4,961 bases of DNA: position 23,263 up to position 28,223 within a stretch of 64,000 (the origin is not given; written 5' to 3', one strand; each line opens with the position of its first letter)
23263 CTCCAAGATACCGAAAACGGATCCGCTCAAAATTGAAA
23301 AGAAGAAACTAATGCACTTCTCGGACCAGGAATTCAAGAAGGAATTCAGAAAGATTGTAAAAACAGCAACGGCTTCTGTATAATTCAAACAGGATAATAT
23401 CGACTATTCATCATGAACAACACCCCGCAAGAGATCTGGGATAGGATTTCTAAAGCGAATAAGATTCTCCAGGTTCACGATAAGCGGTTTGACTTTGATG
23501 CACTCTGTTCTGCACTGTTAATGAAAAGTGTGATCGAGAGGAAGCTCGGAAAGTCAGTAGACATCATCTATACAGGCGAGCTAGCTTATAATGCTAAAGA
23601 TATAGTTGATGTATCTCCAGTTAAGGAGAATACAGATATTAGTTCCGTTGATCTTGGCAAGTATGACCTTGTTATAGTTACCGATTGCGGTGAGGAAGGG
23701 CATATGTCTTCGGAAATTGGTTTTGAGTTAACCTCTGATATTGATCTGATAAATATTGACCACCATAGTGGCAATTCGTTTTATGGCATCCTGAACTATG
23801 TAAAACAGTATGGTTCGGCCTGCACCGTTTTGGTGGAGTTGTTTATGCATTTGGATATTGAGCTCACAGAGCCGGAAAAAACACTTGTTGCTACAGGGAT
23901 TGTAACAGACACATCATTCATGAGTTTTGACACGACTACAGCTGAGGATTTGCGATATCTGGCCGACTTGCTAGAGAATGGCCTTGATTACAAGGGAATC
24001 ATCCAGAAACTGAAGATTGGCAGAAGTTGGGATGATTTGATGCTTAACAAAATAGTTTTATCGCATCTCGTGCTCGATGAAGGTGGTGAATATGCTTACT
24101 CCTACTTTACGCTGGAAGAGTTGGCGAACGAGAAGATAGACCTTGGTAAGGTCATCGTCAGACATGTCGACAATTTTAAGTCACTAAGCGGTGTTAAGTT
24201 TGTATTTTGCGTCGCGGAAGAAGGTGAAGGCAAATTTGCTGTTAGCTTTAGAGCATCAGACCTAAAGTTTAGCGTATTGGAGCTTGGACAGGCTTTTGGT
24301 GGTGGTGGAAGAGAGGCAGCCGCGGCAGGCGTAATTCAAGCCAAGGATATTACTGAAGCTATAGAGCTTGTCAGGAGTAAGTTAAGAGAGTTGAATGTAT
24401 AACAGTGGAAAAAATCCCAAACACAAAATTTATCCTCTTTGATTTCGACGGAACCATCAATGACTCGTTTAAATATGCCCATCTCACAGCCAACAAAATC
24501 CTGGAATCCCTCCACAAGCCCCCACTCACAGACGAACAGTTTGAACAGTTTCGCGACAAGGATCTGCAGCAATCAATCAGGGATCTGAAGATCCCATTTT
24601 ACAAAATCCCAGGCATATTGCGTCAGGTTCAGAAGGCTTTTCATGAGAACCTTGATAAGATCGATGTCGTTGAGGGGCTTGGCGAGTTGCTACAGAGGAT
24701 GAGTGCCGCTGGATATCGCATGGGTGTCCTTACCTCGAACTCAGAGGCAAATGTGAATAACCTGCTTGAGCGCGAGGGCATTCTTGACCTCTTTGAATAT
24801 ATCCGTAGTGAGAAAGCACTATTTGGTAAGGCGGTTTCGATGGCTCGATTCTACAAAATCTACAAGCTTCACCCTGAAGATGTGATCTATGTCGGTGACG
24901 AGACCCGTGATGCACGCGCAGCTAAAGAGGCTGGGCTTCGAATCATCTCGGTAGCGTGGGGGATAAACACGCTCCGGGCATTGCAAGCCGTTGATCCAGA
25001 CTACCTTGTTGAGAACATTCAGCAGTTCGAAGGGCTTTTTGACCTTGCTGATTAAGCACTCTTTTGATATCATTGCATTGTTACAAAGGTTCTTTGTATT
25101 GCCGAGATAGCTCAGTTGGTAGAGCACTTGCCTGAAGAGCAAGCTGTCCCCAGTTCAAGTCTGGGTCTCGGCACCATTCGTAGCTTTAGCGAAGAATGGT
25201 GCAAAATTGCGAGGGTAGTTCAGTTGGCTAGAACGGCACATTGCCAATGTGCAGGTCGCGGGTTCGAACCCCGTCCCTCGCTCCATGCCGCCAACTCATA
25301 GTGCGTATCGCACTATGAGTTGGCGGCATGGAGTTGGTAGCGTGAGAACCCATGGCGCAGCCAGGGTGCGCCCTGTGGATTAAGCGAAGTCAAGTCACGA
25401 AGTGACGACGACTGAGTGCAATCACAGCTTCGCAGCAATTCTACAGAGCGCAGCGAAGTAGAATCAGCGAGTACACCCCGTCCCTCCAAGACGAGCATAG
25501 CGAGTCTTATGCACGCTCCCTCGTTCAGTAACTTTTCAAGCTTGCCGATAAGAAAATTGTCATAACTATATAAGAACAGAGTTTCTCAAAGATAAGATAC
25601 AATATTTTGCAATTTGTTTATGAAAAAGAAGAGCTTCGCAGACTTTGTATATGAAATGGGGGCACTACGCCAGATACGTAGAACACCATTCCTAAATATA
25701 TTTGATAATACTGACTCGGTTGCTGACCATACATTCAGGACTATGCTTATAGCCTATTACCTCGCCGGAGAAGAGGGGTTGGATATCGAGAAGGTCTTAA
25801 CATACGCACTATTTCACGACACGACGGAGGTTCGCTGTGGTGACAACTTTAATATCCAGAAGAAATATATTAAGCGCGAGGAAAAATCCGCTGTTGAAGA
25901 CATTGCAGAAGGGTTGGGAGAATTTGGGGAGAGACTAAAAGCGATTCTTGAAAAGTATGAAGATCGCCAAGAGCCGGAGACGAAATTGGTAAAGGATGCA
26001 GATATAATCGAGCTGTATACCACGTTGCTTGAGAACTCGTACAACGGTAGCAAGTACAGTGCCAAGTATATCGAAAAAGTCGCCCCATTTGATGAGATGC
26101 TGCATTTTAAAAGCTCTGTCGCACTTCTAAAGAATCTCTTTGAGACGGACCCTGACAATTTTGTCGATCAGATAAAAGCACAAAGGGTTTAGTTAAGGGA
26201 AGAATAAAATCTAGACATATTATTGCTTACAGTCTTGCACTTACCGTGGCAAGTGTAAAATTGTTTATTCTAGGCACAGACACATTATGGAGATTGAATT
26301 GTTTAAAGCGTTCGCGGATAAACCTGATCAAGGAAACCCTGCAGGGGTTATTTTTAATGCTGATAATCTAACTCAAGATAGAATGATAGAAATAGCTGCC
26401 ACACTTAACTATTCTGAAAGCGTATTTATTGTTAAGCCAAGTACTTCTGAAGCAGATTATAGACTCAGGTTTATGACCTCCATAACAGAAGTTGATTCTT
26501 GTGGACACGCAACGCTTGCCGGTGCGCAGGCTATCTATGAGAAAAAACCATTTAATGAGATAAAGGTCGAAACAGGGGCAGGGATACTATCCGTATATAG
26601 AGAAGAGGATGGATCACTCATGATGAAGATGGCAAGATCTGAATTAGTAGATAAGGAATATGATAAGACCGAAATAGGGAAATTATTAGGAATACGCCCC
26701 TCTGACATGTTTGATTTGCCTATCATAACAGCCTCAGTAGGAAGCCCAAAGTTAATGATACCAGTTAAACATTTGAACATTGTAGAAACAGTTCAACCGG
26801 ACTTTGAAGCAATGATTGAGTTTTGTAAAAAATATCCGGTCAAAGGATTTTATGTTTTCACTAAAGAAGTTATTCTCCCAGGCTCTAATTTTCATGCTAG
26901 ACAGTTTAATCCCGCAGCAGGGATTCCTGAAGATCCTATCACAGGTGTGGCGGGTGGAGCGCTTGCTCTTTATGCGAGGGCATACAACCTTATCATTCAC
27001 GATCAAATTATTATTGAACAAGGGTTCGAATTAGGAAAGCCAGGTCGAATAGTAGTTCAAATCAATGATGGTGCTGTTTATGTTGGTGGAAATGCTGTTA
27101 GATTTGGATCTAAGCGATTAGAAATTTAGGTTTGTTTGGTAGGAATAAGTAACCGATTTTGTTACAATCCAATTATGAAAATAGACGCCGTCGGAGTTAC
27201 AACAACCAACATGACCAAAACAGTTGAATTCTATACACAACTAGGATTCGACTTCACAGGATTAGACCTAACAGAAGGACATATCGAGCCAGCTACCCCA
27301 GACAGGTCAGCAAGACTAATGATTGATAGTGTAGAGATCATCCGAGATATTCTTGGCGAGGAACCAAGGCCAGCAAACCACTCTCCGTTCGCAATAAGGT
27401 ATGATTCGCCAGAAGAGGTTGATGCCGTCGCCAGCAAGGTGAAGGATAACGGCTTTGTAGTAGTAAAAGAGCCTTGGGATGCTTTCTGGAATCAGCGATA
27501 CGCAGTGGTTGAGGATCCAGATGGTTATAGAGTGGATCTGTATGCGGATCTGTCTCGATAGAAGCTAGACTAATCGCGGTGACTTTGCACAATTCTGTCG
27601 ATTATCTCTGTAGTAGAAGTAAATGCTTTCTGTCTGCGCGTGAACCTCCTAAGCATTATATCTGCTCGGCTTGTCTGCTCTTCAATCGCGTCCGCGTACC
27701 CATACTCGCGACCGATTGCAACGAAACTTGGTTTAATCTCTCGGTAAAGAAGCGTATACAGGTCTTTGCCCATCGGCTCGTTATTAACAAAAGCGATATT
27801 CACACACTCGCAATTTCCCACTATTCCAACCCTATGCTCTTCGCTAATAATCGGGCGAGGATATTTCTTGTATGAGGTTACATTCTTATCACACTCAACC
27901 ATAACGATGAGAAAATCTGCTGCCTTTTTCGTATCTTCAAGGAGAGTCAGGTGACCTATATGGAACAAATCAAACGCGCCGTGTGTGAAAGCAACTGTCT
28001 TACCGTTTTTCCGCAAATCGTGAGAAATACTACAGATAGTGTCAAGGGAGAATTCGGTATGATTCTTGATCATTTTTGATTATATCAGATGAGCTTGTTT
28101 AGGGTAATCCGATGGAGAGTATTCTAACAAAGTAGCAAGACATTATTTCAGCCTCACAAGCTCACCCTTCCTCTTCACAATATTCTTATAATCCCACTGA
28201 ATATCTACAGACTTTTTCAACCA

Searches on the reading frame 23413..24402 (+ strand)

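Call 77: search_protein_families(library=pfam, proteins=[window:23413-24402:+], max_evalue=0.001)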
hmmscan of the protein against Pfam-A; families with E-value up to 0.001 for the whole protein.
window:23413-24402:+ (329 aa): 2 families
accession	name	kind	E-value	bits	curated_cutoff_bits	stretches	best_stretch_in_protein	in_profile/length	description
PF01368.27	DHH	-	2.4e-14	54.1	28.1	1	17-163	1-125/125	DHH family, N-terminal domain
PF02272.25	DHHA1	-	1.3e-09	38.9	25.9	1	246-325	16-101/102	DHHA1 domain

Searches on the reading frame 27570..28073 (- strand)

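Call 77: search_protein_families(library=pfam, proteins=[window:27570-28073:-], max_evalue=0.001)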
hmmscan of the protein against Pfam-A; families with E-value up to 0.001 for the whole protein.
window:27570-28073:- (167 aa): 1 family
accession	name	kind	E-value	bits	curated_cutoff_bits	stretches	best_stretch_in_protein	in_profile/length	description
PF01467.32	CTP_transf_like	-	1.8e-13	51.3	21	1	30-159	2-132/133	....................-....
